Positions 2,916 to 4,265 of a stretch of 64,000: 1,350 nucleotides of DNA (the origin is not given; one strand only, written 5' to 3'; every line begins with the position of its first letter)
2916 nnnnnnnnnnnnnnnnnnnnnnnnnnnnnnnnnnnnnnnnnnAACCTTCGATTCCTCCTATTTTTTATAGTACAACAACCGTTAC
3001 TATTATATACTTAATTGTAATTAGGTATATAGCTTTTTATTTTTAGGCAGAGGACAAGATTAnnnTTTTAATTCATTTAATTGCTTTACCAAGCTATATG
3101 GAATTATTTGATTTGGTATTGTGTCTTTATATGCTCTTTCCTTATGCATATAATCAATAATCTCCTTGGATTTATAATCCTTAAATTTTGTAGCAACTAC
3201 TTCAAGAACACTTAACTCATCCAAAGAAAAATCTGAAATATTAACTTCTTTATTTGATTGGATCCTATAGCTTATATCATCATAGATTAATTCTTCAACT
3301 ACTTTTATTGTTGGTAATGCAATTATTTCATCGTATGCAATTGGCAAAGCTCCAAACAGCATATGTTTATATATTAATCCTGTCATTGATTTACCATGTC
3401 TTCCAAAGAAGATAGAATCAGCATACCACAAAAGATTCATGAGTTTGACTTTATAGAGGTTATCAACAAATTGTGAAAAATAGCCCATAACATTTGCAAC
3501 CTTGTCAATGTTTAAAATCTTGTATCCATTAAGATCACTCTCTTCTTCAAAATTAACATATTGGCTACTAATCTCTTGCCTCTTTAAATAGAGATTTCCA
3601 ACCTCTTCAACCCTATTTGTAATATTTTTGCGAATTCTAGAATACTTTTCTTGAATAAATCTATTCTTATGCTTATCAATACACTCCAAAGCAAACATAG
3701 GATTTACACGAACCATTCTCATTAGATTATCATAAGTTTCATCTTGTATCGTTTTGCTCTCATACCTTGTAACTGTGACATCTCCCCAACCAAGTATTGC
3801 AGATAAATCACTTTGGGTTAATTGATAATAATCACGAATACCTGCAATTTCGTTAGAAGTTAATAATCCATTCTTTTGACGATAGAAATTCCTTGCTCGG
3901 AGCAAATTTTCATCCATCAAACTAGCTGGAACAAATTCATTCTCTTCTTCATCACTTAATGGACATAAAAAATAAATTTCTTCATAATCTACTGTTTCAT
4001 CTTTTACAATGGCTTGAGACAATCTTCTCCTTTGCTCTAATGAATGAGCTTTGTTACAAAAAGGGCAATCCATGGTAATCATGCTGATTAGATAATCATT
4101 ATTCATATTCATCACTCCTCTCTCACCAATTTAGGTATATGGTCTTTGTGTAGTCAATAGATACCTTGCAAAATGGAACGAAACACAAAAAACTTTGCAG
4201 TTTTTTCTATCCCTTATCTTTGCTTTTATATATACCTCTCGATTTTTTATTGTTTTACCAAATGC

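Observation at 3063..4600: Toxin-first TA pair: MqsR-like toxin followed by an antitoxin fusing an MqsA-like Zn-ribbon/HTH to a Panacea (DUF4065)-like domain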

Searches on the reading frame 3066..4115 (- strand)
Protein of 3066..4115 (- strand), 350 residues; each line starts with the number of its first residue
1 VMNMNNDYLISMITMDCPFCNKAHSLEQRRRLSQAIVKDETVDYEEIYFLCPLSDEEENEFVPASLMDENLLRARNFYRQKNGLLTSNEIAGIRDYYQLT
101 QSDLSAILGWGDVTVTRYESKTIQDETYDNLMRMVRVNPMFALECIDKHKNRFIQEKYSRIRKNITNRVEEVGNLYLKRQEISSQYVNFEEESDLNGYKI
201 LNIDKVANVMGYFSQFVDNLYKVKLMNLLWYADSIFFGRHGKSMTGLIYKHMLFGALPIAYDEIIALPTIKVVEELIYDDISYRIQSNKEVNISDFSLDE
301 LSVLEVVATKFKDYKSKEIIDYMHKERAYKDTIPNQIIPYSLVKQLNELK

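Call 3: search_protein_families(library=pfam, proteins=[window:3066-4115:-], max_evalue=1)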
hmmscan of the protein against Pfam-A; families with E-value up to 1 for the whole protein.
window:3066-4115:- (350 aa): 4 families
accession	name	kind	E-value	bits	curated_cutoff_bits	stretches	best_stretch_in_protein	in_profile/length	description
PF13274.11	SocA_Panacea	-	6.6e-16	59.7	25.7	1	225-330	1-113/113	Antitoxin SocA-like, Panacea domain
PF15731.11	MqsA_antitoxin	-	0.00013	22.6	30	1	15-135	1-117/131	Antitoxin component of bacterial toxin-antitoxin system, MqsA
PF15337.11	Vasculin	-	0.055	14.8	27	1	24-69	6-43/97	Vascular protein family Vasculin-like 1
PF08946.15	Osmo_CC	-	0.12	13.1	24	0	154-185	10-41/46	Osmosensory transporter coiled coil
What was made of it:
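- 3063..4106 (-): Antitoxin gene (PanA): 347 aa from the ATG at 4106. The longest ORF starts at the GTG at 4115 and gives 350 aa. Stop codon at 3063-3065. PF13274 SocA_Panacea 6.6e-16 (call 3).
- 3126..3443 (-): Panacea (DUF4065) domain. Pfam match at residues 225-330 of the 350-aa ORF; the folded domain spans about residues 200-342. PF13274, 59.7 bits against a gathering score of 25.7 (call 3).
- On MqsA antitoxin family (NCBIfam TIGR03830 / Pfam PF15731): Pfam PF15731 alone is below the gathering score (22.6 against 30 bits, call 3).
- On PanA / Panacea antitoxins (Pfam PF13274, DUF4065): 59.7 bits against a gathering score of 25.7, full-length profile match 1-113 of 113 (call 3).
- PF13274 above the gathering score (call 3).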

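Call 4: search_protein_families(library=ncbifam, proteins=[window:3066-4115:-], max_evalue=1)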
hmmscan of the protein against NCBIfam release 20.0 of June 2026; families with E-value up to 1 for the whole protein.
window:3066-4115:- (350 aa): 2 families
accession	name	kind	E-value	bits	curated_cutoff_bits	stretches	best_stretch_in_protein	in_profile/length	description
TIGR03830.1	CxxCG_CxxCG_HTH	subfamily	1.6e-21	76.4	61.8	1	17-140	1-121/127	type II TA system antitoxin MqsA family protein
NF007481.0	PRK10072.1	equivalog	0.0078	16.7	110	1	87-143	35-92/96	HTH-type transcriptional regulator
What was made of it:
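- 3063..4106 (-): TIGR03830 MqsA family 76.4 bits, above the 61.8 cutoff (call 4).
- On MqsA antitoxin family (NCBIfam TIGR03830 / Pfam PF15731): TIGR03830: 76.4 bits against a cutoff of 61.8, residues 17-140, E = 1.6e-21 (call 4).
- TIGR03830 above cutoff (call 4).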

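Call 7: search_solved_structures(query=window:3066-4115:-, max_evalue=1, show_alignments=3)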
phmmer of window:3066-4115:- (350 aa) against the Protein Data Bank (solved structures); distinct sequences matched with E-value up to 1: 1.
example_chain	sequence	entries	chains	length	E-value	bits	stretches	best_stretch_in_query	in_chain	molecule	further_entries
8y6v_N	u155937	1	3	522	0.13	15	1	126-179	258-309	gp162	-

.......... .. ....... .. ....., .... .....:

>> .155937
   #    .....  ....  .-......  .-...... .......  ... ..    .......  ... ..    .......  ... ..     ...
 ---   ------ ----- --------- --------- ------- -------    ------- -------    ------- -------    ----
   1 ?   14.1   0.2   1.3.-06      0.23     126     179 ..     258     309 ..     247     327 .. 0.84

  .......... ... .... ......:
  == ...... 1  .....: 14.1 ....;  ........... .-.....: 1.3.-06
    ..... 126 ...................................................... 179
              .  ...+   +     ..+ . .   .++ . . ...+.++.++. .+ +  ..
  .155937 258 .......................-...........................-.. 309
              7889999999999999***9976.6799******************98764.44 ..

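Call 9: find_homologous_proteins(query=window:3066-4115:-)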
Query window:3066-4115:- (350 aa): 660 proteins with E <= 0.001 among 2611 candidates; the best 120 are listed.
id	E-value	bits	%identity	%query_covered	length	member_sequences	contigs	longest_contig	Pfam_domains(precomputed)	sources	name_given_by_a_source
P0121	1.3e-226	769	100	99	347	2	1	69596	PF13274.12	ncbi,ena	-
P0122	1.4e-193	661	84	99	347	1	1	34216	PF13274.12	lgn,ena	-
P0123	6.8e-191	652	84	98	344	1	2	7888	PF13274.12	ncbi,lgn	-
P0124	1.6e-190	651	82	99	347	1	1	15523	PF13274.12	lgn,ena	-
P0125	1.7e-189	647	82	100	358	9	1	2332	PF13274.12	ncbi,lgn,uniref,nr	ncbi:type II TA system antitoxin MqsA family protein [Alkaliphilus serpentinus]|uniref:DUF4065 domai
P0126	8.3e-189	645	82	99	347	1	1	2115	PF13274.12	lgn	-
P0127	1.9e-188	644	82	99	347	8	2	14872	PF13274.12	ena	-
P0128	2.7e-186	637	80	99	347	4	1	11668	PF13274.12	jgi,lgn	jgi:putative zinc finger/helix-turn-helix YgiT family protein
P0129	1.9e-185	634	80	99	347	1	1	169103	PF13274.12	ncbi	ncbi:MAG: type II TA system antitoxin MqsA family protein [Vulcanibacillus sp.]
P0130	2.7e-184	630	79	99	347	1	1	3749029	PF13274.12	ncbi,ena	-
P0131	5.1e-184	629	80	99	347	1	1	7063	PF13274.12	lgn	-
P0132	5.4e-184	629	79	99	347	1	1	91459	PF13274.12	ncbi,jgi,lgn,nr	ncbi:MAG: hypothetical protein HPY66_1773 [Firmicutes bacterium]|nr:hypothetical protein [Bacillota 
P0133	2.3e-183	627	79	99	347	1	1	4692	PF13274.12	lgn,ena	-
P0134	7.0e-182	622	79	99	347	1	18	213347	PF13274.12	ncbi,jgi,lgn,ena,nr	ncbi:MAG: hypothetical protein VR72_19930 [Clostridiaceae bacterium BRH_c20a]|nr:MAG: hypothetical p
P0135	1.3e-181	621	79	99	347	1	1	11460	PF13274.12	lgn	-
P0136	2.3e-181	621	80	97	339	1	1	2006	PF13274.12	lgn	-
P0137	7.2e-181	619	78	99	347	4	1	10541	PF13274.12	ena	-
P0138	1.2e-180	618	78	99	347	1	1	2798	PF13274.12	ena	-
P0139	3.3e-180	617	79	99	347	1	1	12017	PF13274.12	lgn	-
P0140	3.9e-180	617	78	99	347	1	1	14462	PF13274.12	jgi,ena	jgi:putative zinc finger/helix-turn-helix YgiT family protein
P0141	1.3e-179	615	78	99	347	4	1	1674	PF13274.12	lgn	-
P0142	1.6e-179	615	78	99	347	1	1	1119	PF13274.12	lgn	-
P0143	2.4e-179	614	77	99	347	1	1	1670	PF13274.12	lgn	-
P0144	5.8e-179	613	77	99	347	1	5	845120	PF13274.12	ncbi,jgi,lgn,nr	ncbi:MAG: DUF4065 domain-containing protein [Thermincola sp.]|jgi:putative zinc finger/helix-turn-he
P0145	7.7e-179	612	78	99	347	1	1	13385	PF13274.12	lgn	-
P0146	3.6e-178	610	78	99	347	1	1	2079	PF13274.12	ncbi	-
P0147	1.1e-177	608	78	99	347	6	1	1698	PF13274.12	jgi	jgi:putative zinc finger/helix-turn-helix YgiT family protein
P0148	2.4e-177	607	79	97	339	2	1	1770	PF13274.12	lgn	-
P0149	7.1e-177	606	76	99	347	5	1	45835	PF13274.12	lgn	-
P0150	7.3e-177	606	76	99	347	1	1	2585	PF13274.12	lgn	-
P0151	1.0e-176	605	76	99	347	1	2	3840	PF13274.12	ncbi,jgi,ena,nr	ncbi:MAG: DUF4065 domain-containing protein [Clostridiaceae bacterium]|nr:DUF4065 domain-containing 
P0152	1.4e-176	605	78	99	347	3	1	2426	PF13274.12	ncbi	ncbi:MAG: type II TA system antitoxin MqsA family protein [Mobilitalea sp.]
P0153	2.5e-176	604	76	99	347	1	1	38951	PF13274.12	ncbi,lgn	ncbi:MAG: type II TA system antitoxin MqsA family protein [Clostridiaceae bacterium]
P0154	5.5e-176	603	76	99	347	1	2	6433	PF13274.12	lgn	-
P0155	7.2e-176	603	75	99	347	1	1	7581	PF13274.12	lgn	-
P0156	8.3e-176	602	77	99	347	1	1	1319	PF13274.12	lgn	-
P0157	1.9e-175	601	75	99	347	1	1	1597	PF13274.12,PF15731.12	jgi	-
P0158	5.8e-175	600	77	99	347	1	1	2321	PF13274.12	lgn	-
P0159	6.5e-175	599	76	99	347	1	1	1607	PF13274.12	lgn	-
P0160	1.6e-174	598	76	99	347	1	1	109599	PF13274.12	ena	-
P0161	5.3e-174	596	76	99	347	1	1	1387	PF13274.12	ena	-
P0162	1.0e-173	595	75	99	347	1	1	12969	PF13274.12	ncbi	-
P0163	5.8e-173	593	74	99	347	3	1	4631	PF13274.12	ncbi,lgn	-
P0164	7.8e-173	593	75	99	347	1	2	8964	PF13274.12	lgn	-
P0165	2.3e-172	591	74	99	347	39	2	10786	PF13274.12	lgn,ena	-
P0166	1.1e-171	589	75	99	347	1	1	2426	PF13274.12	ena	-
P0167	1.4e-171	588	75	99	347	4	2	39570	PF13274.12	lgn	-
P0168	5.8e-171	586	75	99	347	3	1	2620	PF13274.12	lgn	-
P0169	6.6e-171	586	75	99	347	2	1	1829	PF13274.12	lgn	-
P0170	6.8e-171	586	74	99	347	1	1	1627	PF13274.12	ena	-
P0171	1.0e-170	586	74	99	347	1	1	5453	PF13274.12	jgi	jgi:putative zinc finger/helix-turn-helix YgiT family protein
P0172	1.7e-170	585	73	99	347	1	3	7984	PF13274.12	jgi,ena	-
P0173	1.9e-170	585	74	99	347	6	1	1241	PF13274.12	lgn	-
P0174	1.9e-170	585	74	99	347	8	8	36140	PF13274.12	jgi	jgi:putative zinc finger/helix-turn-helix YgiT family protein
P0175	2.8e-169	581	75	96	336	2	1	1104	PF13274.12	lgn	-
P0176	4.0e-169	580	76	96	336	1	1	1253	PF13274.12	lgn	-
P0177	4.6e-169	580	75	99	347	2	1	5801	PF13274.12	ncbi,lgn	-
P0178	8.4e-169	579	73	99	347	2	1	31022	PF13274.12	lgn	-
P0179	2.6e-168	578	72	99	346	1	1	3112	PF13274.12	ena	-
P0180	2.6e-168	578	71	99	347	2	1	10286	PF13274.12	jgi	-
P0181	2.6e-167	574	71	99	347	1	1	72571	PF13274.12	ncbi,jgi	-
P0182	3.0e-166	571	72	99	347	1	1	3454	PF13274.12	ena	-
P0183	7.9e-166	570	72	99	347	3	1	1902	PF13274.12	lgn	-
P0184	8.3e-166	569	72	99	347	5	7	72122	PF13274.12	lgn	-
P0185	9.1e-165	566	71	99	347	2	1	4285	PF13274.12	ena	-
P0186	4.0e-164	564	71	99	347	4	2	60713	PF13274.12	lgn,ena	-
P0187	5.1e-164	564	73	99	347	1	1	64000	PF13274.12,PF15731.12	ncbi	ncbi:MAG: type II TA system antitoxin MqsA family protein [Saccharofermentanales bacterium]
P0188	1.5e-163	562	71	99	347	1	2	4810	PF13274.12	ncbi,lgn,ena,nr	ncbi:MAG: DUF4065 domain-containing protein [Clostridia bacterium]|nr:DUF4065 domain-containing prot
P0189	8.0e-163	560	71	99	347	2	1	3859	PF13274.12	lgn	-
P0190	3.3e-162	558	71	99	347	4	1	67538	PF13274.12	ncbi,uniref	ncbi:type II toxin-antitoxin system antitoxin SocA domain-containing protein [Clostridium sp.]|unire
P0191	4.3e-162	557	70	99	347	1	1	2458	PF13274.12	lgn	-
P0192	9.7e-162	556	70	99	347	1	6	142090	PF13274.12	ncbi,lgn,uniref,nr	ncbi:type II TA system antitoxin MqsA family protein [Desulfosporosinus metallidurans]|uniref:Propha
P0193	2.2e-161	555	71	99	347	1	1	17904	PF13274.12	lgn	-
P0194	2.9e-161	554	69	99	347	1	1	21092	PF13274.12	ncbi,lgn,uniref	ncbi:putative zinc finger/helix-turn-helix YgiT family protein [Desulfitispora alkaliphila]|uniref:t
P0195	3.6e-161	554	70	99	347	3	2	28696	PF13274.12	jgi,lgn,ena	-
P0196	4.9e-161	554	69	99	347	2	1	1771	PF13274.12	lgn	-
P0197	5.5e-161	554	69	99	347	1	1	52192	PF13274.12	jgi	jgi:putative zinc finger/helix-turn-helix YgiT family protein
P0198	2.4e-160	551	70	98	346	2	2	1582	PF13274.12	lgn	-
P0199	2.6e-160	551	70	99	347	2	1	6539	PF13274.12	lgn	-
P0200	2.6e-160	551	71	99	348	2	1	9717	PF13274.12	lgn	-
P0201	6.6e-160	550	69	99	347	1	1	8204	PF13274.12,PF15731.12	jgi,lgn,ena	-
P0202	6.8e-160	550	69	99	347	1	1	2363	PF13274.12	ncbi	-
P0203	6.9e-160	550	68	99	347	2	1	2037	PF13274.12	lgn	-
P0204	7.8e-160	550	68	99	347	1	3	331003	PF13274.12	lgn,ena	-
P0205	1.7e-159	549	69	99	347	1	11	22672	PF13274.12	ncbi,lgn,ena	-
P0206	5.6e-159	547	70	99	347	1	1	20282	PF13274.12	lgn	-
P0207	1.8e-158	545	69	99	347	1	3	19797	PF13274.12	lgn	-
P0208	2.1e-158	545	68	99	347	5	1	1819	PF13274.12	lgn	-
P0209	2.5e-158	545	67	99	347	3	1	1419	PF13274.12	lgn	-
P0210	1.1e-157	543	69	99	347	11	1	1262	PF13274.12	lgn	-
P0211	3.0e-157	541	68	99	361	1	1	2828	PF13274.12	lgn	-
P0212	5.6e-157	540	70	99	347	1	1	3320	PF13274.12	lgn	-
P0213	7.0e-157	540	69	99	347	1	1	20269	PF13274.12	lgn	-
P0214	7.0e-157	540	68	99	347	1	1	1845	PF13274.12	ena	-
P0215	2.9e-156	538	68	99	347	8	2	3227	PF13274.12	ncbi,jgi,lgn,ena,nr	ncbi:MAG TPA: type II TA system antitoxin MqsA family protein [Clostridia bacterium]|nr:type II TA s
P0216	3.2e-156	538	69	99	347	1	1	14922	PF13274.12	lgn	-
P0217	6.5e-156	537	69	99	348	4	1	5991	PF13274.12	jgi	jgi:putative zinc finger/helix-turn-helix YgiT family protein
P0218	1.8e-155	536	68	99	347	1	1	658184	PF13274.12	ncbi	ncbi:MAG: type II TA system antitoxin MqsA family protein [Clostridiaceae bacterium]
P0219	3.6e-155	535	67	99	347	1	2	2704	PF13274.12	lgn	-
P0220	6.1e-155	534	67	99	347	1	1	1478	PF13274.12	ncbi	-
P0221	1.9e-154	532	66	99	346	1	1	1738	PF13274.12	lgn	-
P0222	2.0e-154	532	67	99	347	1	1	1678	PF13274.12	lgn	-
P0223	7.8e-154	530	68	99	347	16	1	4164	PF13274.12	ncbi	-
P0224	1.7e-153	529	65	99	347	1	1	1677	PF13274.12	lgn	-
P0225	1.2e-152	526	67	99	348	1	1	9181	PF13274.12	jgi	-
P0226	3.9e-151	521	66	99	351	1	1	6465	PF13274.12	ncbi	-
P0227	5.6e-151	521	65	99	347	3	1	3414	PF13274.12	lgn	-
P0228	8.3e-151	520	65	99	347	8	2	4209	PF13274.12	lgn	-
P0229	1.9e-150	519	65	99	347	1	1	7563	PF13274.12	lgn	-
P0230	1.4e-149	516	66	98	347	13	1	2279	PF13274.12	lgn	-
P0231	3.0e-149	515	73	89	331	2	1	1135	PF13274.12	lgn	-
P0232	5.1e-149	514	65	99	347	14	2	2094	PF13274.12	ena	-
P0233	1.3e-148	513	66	99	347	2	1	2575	PF13274.12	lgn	-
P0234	1.8e-148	512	65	99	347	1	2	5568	PF13274.12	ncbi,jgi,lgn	-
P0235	2.3e-148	512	63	99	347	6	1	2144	PF13274.12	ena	-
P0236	4.1e-148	511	65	99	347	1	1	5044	PF13274.12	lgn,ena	-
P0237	8.1e-148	510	65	98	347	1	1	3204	PF13274.12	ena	-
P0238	2.3e-147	509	65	99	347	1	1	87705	PF13274.12,PF15731.12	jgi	jgi:putative zinc finger/helix-turn-helix YgiT family protein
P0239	4.3e-147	508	65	99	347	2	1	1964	PF13274.12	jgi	jgi:putative zinc finger/helix-turn-helix YgiT family protein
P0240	5.8e-147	508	65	99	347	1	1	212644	PF13274.12,PF15731.12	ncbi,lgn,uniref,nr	ncbi:putative zinc finger/helix-turn-helix YgiT family protein [Trichococcus patagoniensis]|uniref:P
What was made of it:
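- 3063..4106 (-): Homologues are mostly 347 aa (call 9).
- Checked: Most homologues are 347 aa (call 9).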

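Call 25: find_related_loci(query=A2, collection=genome_contigs, flank=4000)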
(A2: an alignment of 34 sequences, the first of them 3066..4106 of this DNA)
Query A2 (347 aa) in genome_contigs; peptide patterns used: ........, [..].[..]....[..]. (x = any residue, [..] = any of these).
477 stretches matched a pattern; 181 encode a relative of the query (tblastn E <= 1e-3); the best 80 are kept; 80 distinct loci.
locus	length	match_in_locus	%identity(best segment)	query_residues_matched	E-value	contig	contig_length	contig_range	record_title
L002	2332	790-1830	82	1-347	0e+0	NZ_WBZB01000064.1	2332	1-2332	Alkaliphilus serpentinus strain LacT Alk_LacT_GGACCC_MERGED.PERFECT_contig_64, whole genome shotgun sequence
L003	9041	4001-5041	80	1-347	0e+0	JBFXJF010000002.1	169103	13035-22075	MAG: Vulcanibacillus sp. isolate CA_2019_TPIn_45 NODE_319_length_169103_cov_9.873775_TPIn, whole genome shotgun sequence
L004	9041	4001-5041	79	1-347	0e+0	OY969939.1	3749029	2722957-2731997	MAG: uncultured Eubacteriales bacterium isolate MFD03899.bin.2.43 genome assembly, chromosome: 1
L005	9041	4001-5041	79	1-347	0e+0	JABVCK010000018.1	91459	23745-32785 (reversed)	MAG: Bacillota bacterium isolate Ch29 Scaffold43, whole genome shotgun sequence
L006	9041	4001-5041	79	1-347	0e+0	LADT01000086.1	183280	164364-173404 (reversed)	MAG: Clostridiaceae bacterium BRH_c20a BRHa_1001135, whole genome shotgun sequence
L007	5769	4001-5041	80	1-347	0e+0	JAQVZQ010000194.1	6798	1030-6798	MAG: Dysgonamonadaceae bacterium isolate STF2_177 NODE_38293_length_6798_cov_2.508769_Sandtown_F2, whole genome shotgun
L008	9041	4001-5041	79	1-347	0e+0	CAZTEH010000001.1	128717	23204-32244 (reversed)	MAG TPA_asm: uncultured Oscillospiraceae bacterium isolate SRP302447_co4_101 genome assembly, contig: NODE_472_length_12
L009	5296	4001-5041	77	1-347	0e+0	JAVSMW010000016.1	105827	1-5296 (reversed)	MAG: Thermincola sp. isolate NRBC_bin_10V2 Thermincola_NRBC_Contig_16, whole genome shotgun sequence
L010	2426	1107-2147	78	1-347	0e+0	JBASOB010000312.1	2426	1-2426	MAG: Mobilitalea sp. isolate MFD12108_ilm_asm_bin40 k127_33582, whole genome shotgun sequence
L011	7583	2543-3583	76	1-347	0e+0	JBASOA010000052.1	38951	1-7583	MAG: Clostridiaceae bacterium isolate MFD12108_ilm_asm_bin51 k127_78206, whole genome shotgun sequence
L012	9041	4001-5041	73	1-347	2e-178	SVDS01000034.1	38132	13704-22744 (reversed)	MAG: Paenibacillaceae bacterium isolate SIG286 NODE_1036_length_38132_cov_7.695309, whole genome shotgun sequence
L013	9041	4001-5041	73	1-347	2e-178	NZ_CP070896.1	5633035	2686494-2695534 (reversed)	Lacrimispora xylanisolvens strain ASCUSBR21 chromosome, complete genome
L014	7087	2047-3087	73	1-347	2e-177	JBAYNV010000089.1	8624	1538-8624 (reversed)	MAG: Clostridia bacterium isolate SO_2016_LW1_8 scaffold11008_LW64-88_2016, whole genome shotgun sequence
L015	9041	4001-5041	71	1-347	2e-176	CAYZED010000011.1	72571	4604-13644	MAG TPA_asm: uncultured Clostridiaceae bacterium isolate binchicken_co113_3 genome assembly, contig: NODE_389_length_725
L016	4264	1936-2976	71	1-347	2e-179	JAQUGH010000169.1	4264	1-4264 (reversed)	MAG: Clostridia bacterium isolate STCSWMC_22 NODE_79836_length_4264_cov_5.587382_ST_CSWMC, whole genome shotgun sequence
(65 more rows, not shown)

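Call 34: predict_structure(alignment_id=A2)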
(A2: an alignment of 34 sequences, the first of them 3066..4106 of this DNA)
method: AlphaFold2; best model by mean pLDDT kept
length: 347 residues; sequences in the alignment: 34
mean_pLDDT: 82.4   pTM: 0.61
mean pLDDT of the five models: 82.4, 74.4, 70.7, 66.5, 64.9
residues with pLDDT >= 90: 89; 70-90: 208; 50-70: 35; < 50: 15
segments of 3 or more residues with pLDDT < 50: 109-119
pLDDT, mean of each block of 10 residues (from residue 1): 80 89 93 88 92 85 87 88 88 88 70 43 79 85 89 94 82 68 65 86 89 86 90 90 87 66 74 80 82 92 89 85 86 85 58
secondary structure, 60 per line:
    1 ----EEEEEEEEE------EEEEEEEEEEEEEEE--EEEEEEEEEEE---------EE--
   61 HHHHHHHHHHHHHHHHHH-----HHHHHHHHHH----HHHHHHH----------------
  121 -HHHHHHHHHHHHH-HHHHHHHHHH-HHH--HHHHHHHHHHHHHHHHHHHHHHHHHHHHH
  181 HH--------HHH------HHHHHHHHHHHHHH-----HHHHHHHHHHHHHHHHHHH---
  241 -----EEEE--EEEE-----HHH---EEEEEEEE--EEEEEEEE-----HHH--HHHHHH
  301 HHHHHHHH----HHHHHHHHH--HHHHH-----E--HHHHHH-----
elements in order: E5-13 E20-34 E37-47 H61-78 H84-93 H98-104 H122-134 H136-145 H152-182 H200-213 H219-237 E246-249 E252-255 E267-274 E277-284 H295-308 H313-321 H324-328 H337-342
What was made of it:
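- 3063..4106 (-): AF2 model pLDDT 82 (call 34).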
